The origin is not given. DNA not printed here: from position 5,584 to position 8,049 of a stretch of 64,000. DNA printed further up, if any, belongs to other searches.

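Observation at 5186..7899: ECF sigma factor translationally coupled to a vWA/DUF3520 membrane protein as putative anti-sigma factor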

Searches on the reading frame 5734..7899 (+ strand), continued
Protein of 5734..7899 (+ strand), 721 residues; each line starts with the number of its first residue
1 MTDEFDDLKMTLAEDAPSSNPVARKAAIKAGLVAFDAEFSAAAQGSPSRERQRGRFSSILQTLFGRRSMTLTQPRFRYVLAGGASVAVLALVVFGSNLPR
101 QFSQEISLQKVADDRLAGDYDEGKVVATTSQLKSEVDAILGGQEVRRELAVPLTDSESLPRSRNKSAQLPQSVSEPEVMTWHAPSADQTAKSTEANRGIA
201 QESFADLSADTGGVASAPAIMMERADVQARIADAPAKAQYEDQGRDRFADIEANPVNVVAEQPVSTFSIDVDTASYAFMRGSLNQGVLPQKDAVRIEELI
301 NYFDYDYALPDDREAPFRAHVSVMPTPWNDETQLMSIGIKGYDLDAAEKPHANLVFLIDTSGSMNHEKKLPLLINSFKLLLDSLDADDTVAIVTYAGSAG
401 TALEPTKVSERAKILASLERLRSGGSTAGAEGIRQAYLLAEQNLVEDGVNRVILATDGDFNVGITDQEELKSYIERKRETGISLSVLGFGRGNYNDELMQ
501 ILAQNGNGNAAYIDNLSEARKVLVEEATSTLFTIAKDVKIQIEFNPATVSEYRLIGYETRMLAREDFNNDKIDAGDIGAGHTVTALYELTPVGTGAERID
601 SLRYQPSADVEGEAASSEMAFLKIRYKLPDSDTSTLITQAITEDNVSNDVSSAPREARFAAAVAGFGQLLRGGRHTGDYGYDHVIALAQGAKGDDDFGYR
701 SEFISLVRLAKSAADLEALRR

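Call 18: find_related_loci(query=A1, collection=genome_contigs, flank=6000)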
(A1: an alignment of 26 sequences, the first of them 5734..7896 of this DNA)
Query A1 (721 aa) in genome_contigs; peptide patterns used: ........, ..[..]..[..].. (x = any residue, [..] = any of these).
600 stretches matched a pattern (row limit reached: there are more); 597 encode a relative of the query (tblastn E <= 1e-3); the best 80 are kept; 80 distinct loci.
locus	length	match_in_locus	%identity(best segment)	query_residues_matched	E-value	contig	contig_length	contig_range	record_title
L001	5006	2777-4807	57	1-708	0e+0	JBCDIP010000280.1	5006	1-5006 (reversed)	MAG: Pseudomonadota bacterium isolate P01_H01_bin.182 k141_1272895_length_5006_cov_8.0000, whole genome shotgun sequence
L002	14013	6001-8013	54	1-721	0e+0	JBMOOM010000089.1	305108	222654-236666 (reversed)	MAG: Pseudomonadota bacterium isolate Betzabe_MAG102 MAG102_89, whole genome shotgun sequence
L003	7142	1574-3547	57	44-717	0e+0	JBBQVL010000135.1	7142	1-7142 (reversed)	MAG: Hyphomicrobiales bacterium isolate Co_metawrap_1994 Cmw_1994_k141_29400388_length_7142_cov_10.0000, whole genome sh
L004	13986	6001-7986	55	1-721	0e+0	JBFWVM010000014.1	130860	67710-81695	MAG: Parvibaculaceae bacterium isolate CA_2019_TPBF_94 NODE_1273_length_130860_cov_9.523793_TPBF, whole genome shotgun s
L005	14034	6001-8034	56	1-719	0e+0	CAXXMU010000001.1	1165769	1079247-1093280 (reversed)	MAG: Alphaproteobacteria bacterium isolate 52200dbb-96b0-4271-9d33-ac17574469e2 genome assembly, contig: contig_1, whole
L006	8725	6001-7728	56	100-717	0e+0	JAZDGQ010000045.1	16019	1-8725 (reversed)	MAG: Pseudomonadota bacterium isolate MEGAHIT-group-0.273 k141_17301414, whole genome shotgun sequence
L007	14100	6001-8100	52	8-716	0e+0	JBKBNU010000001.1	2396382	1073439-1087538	MAG: Micavibrio sp. isolate 21H_026.bin.43 NODE_1_length_2396382_cov_35.870583, whole genome shotgun sequence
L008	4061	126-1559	66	235-712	0e+0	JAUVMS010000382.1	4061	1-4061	MAG: Hyphomicrobiales bacterium isolate CSMAG_590 CSMAG_590_k141_276686_length_4061_cov_12.0000, whole genome shotgun se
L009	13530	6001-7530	67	213-719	0e+0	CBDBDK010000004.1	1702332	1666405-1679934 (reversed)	MAG: uncultured Candidatus Binatia bacterium isolate 2c216906-a703-41c5-82d5-ef5894461506 genome assembly, contig: conti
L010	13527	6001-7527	66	203-703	0e+0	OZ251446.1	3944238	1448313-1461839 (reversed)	MAG: Alphaproteobacteria bacterium isolate 4a82845b-346e-4bd1-b170-acd391575f3a genome assembly, chromosome: 1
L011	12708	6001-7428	67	239-716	0e+0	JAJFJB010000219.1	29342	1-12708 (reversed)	MAG: Alphaproteobacteria bacterium isolate OFTM273 OFTM273_218, whole genome shotgun sequence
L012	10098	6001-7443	64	235-712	0e+0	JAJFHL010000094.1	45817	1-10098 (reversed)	MAG: Hyphomicrobiales bacterium isolate OFTM207 OFTM207_93, whole genome shotgun sequence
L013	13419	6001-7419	68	245-717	0e+0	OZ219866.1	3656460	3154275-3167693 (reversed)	MAG: Alphaproteobacteria bacterium isolate 558767b7-c9c4-4971-8057-2abcdc083aa7 genome assembly, chromosome: 2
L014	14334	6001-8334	64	9-720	0e+0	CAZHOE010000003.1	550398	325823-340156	MAG TPA_asm: uncultured Micavibrio sp. isolate SRP062349_co2_98 genome assembly, contig: NODE_7_length_550398_cov_25.314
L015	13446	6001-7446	64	240-721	0e+0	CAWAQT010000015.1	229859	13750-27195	MAG: uncultured Alphaproteobacteria bacterium isolate MFD02840.bin.2.248 genome assembly, contig: contig_77399, whole ge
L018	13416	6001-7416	64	244-716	0e+0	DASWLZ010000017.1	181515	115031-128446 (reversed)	MAG TPA_asm: Allosphingosinicella sp. isolate SMAG_U3374 k141_36424, whole genome shotgun sequence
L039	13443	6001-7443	62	240-721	0e+0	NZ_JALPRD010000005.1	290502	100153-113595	Sphingopyxis sp. MSC1_008 PNNL_MSC-1_Str_008_scaf0005, whole genome shotgun sequence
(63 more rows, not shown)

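Call 54: search_protein_families(library=pfam, proteins=[L007:3754-4554:+, L007:4651-5370:+, L006:2506-3915:+, L039:7632-8696:+, L018:7614-8690:+, L015:7731-8558:+], max_evalue=0.01)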
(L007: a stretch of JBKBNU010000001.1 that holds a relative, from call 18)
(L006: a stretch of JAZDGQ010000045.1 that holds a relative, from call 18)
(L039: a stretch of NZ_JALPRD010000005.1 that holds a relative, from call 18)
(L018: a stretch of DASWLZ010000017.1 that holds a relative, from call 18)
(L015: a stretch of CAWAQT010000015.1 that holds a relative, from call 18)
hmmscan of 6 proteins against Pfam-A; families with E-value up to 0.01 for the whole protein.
L007:3754-4554:+ (267 aa): 0 families

L007:4651-5370:+ (240 aa): 0 families

L006:2506-3915:+ (470 aa): 5 families
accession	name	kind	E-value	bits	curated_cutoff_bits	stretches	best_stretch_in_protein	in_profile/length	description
PF13360.13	PQQ_2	-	1.3e-35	123.6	27.6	2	117-292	55-232/233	Outer membrane protein assembly factor BamB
PF13570.13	Beta-prop_ACSF4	-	1.1e-29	104.3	133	3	189-346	28-171/329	Beta-alanine-activating enzyme, beta-propeller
PF25293.1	Beta-prop_EMC1_N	-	3e-08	34.1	34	1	204-349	12-148/219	EMC1 N-terminal beta-propeller domain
PF01011.28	PQQ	-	1e-07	31.6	26.7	0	124-202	46-136/595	Glucose/ethanol/alcohol dehydrogenase, beta-propeller domain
PF12894.13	ANAPC4_WD40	-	0.0053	17.4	22.9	0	370-436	15-80/91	Anaphase-promoting complex subunit 4 WD40 domain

L039:7632-8696:+ (355 aa): 13 families
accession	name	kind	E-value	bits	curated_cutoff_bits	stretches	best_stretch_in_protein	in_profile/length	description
PF00515.34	TPR_1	-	3.1e-14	52.5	27.8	1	279-310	2-33/34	Tetratricopeptide repeat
PF07719.23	TPR_2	-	2.1e-12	46.6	27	1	280-310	3-33/34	Tetratricopeptide repeat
PF13431.12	TPR_17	-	4.1e-11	42.7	24.4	2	266-299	1-34/34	Tetratricopeptide repeat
PF13432.12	TPR_16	-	6.9e-11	42.8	32.7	2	282-338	1-56/65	Tetratricopeptide repeat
PF13414.12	TPR_11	-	8.6e-11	41.8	26.8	2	258-292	8-42/42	TPR repeat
PF13181.12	TPR_8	-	1.5e-10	40.8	25.7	0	280-309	3-32/34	Tetratricopeptide repeat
PF13174.12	TPR_6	-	2.5e-07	31.3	26.3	1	280-311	2-33/33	Tetratricopeptide repeat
PF13371.12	TPR_9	-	9.9e-07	29.1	35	1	258-318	9-69/73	Tetratricopeptide repeat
PF13424.12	TPR_12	-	1.4e-06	28.9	30.1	2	256-308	15-75/77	Tetratricopeptide repeat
PF13428.12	TPR_14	-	2.1e-06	28.3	23.5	1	280-317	3-40/44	Tetratricopeptide repeat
PF14559.12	TPR_19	-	0.00056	20.6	25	1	257-314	4-61/68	Tetratricopeptide repeat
PF13374.12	TPR_10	-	0.0014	19.1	27.5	0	312-339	2-29/42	Tetratricopeptide repeat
PF12569.14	NatA_aux_su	-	0.0018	17.8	33.3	1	287-344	201-260/515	N-terminal acetyltransferase A, auxiliary subunit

L018:7614-8690:+ (359 aa): 11 families
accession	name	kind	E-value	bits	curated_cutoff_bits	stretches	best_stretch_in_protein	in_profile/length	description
PF13432.12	TPR_16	-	9.7e-14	51.9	32.7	2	263-318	10-65/65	Tetratricopeptide repeat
PF13414.12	TPR_11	-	2.2e-13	50.1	26.8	2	291-324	1-34/42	TPR repeat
PF07719.23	TPR_2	-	1.4e-11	44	27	1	285-316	2-33/34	Tetratricopeptide repeat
PF00515.34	TPR_1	-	1.6e-09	37.6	27.8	1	285-315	2-32/34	Tetratricopeptide repeat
PF13181.12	TPR_8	-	1.9e-06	28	25.7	0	318-350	1-33/34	Tetratricopeptide repeat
PF13431.12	TPR_17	-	2.2e-06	27.9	24.4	0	308-338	3-33/34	Tetratricopeptide repeat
PF13371.12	TPR_9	-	0.00011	22.6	35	1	296-350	7-61/73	Tetratricopeptide repeat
PF14559.12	TPR_19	-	0.00013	22.7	25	1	263-320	4-61/68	Tetratricopeptide repeat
PF13424.12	TPR_12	-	0.0011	19.6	30.1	1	262-313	15-67/77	Tetratricopeptide repeat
PF13428.12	TPR_14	-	0.0043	18.1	23.5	0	262-291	13-42/44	Tetratricopeptide repeat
PF13174.12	TPR_6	-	0.0064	17.5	26.3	0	286-311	2-27/33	Tetratricopeptide repeat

L015:7731-8558:+ (276 aa): 0 families

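Call 55: predict_structure(alignment_id=A1)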
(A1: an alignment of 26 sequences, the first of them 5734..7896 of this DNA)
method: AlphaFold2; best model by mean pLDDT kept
length: 721 residues; sequences in the alignment: 26
mean_pLDDT: 59.4   pTM: 0.50
mean pLDDT of the five models: 59.4, 58.9, 55.5, 47.4, 42.7
residues with pLDDT >= 90: 26; 70-90: 270; 50-70: 142; < 50: 283
segments of 3 or more residues with pLDDT < 50: 44-61, 63-301, 492-494, 559-569, 610-613
pLDDT, mean of each block of 10 residues (from residue 1): 71 65 84 79 45 42 39 30 37 37 31 32 35 37 31 32 32 30 30 32 34 32 37 38 37 32 24 31 41 44 69 78 89 87 75 84 66 80 87 66 86 86 57 85 87 74 67 81 76 56 62 62 60 74 81 64 39 67 80 71 53 64 83 83 90 85 76 66 84 64 74 63 38
secondary structure, 60 per line:
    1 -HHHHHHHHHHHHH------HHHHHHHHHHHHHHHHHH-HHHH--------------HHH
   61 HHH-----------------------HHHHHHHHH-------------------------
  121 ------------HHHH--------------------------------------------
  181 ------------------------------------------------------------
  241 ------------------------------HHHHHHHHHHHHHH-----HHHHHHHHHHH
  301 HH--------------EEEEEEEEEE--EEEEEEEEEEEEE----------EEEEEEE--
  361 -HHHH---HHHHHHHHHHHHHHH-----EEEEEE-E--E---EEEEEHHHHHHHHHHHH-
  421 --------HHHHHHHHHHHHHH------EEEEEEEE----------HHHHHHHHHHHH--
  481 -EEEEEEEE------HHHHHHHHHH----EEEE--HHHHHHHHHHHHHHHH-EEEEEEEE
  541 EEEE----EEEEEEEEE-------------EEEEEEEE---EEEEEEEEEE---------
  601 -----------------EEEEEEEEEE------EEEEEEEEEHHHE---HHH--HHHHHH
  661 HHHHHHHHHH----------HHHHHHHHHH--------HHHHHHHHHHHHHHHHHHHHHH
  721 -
elements in order (helices of 4 or more, strands of 3 or more residues): H2-14 H21-38 H40-43 H58-63 H87-95 H133-136 H271-284 H290-302 E317-326 E329-341 E352-358 H362-365 H369-383 E389-394 E403-407 H408-419 H429-442 E449-456 H467-478 E482-489 H496-505 E510-513 H516-531 E533-544 E549-557 E571-578 E582-591 E618-627 E634-642 H655-670 H681-690 H699-720

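Call 57: fold_search(model_id=the predicted structure, library=pdb)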
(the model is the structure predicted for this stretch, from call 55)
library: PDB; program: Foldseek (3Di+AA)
matches with E <= 10: 1467; with E <= 0.001: 315
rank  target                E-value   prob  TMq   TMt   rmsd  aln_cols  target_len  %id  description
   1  8s05_B                5.1e-17  1.00  0.28  0.44   9.1       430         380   15  ArnAB complex an archaeal ortholog of the Sec23/24 core motif (released 2025-10-29)
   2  8s05_A                6.7e-17  1.00  0.27  0.42   9.5       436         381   15  ArnAB complex an archaeal ortholog of the Sec23/24 core motif (released 2025-10-29)
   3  4fx5                  1.5e-16  1.00  0.29  0.42   9.1       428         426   14  von Willebrand factor type A from Catenulispora acidiphila (released 2012-07-18)
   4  5a8j                  1.5e-15  1.00  0.25  0.41  10.4       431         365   14  Crystal structure of the ArnB paralog VWA2 from Sulfolobus acidocaldarius (released 2016-06-22)
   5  6fpy_A                5.7e-15  1.00  0.28  0.32  11.7       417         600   14  Inter-alpha-inhibitor heavy chain 1, wild type (released 2019-02-27)
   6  6fpz_A                9.8e-15  1.00  0.28  0.32  11.6       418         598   14  Inter-alpha-inhibitor heavy chain 1, D298A (released 2019-02-27)
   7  6fpy_B                1.7e-14  1.00  0.28  0.33  11.6       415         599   14  Inter-alpha-inhibitor heavy chain 1, wild type (released 2019-02-27)
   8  7w6b                  1.9e-13  1.00  0.28  0.26   9.6       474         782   12  Crystal Structure of PitA from pilus islet-2 of Streptococcus oralis (released 2022-06-01)
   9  6m48_B                1.1e-12  1.00  0.27  0.25   9.2       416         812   12  Crystal structure of pilus adhesin, SpaC from Lactobacillus rhamnosus GG - P21212 form (released 2020-07-29)
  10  6m48_A                1.4e-12  1.00  0.27  0.25   9.4       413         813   12  Crystal structure of pilus adhesin, SpaC from Lactobacillus rhamnosus GG - P21212 form (released 2020-07-29)
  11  6m3y                  2.8e-12  1.00  0.27  0.25   8.8       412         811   13  Crystal structure of pilus adhesin, SpaC from Lactobacillus rhamnosus GG - open conformation (released 2020-07-29)
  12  9e5c_4s               7.0e-12  1.00  0.22  0.20  11.3       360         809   14  Cryo-EM structure of 96 nm repeat of microtubule doublet from T. brucei flagellum (released 2025-03-12)
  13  6bxb_A                1.4e-11  1.00  0.22  0.33  12.4       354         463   14  Crystal structure of an extended b3 integrin P33 (released 2018-08-01)
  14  6bxj                  2.6e-11  1.00  0.22  0.25  12.2       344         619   15  Structure of a single-chain beta3 integrin (released 2018-10-03)
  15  1m2v_A                3.3e-11  1.00  0.23  0.24  12.3       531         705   11  Crystal Structure of the yeast Sec23/24 heterodimer (released 2002-09-20)
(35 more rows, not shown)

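Call 62: find_encoding_contigs(protein=P0003, flank=4000, max_places=2)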
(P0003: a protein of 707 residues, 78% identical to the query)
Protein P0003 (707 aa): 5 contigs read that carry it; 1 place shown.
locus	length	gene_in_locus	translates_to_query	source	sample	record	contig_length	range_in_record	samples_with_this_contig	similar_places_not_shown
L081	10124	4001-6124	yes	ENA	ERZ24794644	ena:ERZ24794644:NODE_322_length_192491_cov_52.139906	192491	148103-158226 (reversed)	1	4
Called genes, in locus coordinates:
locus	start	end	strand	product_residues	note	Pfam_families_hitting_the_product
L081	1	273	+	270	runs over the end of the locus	PF03328:HpcH_HpaI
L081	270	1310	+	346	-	PF00389:2-Hacid_dh, PF02826:2-Hacid_dh_C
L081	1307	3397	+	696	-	PF02629:CoA_binding, PF13380:CoA_binding_2, PF13607:Succ_CoA_lig, PF13549:ATP-grasp_5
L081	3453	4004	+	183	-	PF04542:Sigma70_r2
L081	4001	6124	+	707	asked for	PF12450:vWF_A, PF00092:VWA, PF13519:VWA_2, PF13768:VWA_3, PF12034:YfbK_C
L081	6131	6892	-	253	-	PF00378:ECH_1, PF16113:ECH_2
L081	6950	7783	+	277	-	-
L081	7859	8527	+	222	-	PF00977:His_biosynth (weak)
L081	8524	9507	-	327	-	PF00291:PALP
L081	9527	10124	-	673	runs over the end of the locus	PF01464:SLT, PF27553:SLT_superhelical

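Call 63: find_encoding_contigs(protein=P0004, flank=4000, max_places=2)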
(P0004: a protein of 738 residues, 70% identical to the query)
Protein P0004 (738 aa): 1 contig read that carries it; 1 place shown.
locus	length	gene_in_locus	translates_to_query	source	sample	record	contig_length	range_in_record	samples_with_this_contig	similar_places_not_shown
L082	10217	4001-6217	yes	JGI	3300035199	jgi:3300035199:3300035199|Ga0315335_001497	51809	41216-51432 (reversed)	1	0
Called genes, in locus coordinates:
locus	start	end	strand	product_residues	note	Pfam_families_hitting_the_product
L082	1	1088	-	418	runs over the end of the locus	PF27522:YDMC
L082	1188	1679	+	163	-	PF04143:Sulf_transp (weak)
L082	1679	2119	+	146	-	PF20398:DUF6691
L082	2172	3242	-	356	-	-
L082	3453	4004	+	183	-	PF04542:Sigma70_r2, PF08281:Sigma70_r4_2 (faint)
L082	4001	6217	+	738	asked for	PF12450:vWF_A, PF00092:VWA, PF13519:VWA_2, PF13768:VWA_3, PF12034:YfbK_C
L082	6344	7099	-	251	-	PF00378:ECH_1, PF16113:ECH_2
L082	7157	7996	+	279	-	-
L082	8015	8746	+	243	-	-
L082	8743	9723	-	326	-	PF00291:PALP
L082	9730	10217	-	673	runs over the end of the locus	PF01464:SLT, PF27553:SLT_superhelical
